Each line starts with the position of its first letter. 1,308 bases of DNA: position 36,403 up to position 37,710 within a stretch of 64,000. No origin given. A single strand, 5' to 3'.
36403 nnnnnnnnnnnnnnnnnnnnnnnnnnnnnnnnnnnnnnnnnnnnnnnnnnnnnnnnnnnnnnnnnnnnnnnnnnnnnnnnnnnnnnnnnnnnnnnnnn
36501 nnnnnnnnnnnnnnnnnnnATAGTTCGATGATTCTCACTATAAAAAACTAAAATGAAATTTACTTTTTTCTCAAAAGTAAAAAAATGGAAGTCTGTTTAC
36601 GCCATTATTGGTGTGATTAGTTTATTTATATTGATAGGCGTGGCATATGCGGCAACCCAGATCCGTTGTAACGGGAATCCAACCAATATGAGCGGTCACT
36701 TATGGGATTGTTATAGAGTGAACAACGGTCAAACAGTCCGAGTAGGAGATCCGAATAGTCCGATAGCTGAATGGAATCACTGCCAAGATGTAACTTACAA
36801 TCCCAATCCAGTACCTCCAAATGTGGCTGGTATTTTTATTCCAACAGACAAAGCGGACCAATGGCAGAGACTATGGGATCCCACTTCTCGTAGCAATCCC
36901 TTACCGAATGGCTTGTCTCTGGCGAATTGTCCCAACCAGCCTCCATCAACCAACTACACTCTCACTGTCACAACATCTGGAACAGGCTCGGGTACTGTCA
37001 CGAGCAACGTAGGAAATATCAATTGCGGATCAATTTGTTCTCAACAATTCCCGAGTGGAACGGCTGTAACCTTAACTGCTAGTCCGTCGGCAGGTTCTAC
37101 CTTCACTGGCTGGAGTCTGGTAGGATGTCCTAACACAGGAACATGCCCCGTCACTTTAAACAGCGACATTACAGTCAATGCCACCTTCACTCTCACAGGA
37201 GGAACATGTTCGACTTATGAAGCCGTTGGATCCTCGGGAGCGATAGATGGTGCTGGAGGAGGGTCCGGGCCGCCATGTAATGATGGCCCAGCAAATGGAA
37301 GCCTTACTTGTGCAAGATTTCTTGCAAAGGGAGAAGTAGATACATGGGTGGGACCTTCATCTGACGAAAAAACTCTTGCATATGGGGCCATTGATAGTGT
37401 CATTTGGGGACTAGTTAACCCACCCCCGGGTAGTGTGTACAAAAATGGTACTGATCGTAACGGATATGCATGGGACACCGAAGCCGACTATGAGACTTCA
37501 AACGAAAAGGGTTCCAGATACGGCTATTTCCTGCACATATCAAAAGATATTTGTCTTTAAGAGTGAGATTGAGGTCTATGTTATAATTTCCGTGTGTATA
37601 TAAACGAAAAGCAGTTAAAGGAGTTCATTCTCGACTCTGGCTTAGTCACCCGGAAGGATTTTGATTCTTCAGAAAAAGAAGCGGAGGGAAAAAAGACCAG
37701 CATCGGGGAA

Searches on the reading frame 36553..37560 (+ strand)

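Call 69: search_protein_families(library=pfam, proteins=[window:36553-37560:+], max_evalue=0.01)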
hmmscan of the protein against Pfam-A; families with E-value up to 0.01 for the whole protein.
window:36553-37560:+ (335 aa): 1 family
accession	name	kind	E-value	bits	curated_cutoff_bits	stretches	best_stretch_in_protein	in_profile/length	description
PF18998.6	Flg_new_2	-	6.5e-08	32.9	23.6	1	138-214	2-71/73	Divergent InlB B-repeat domain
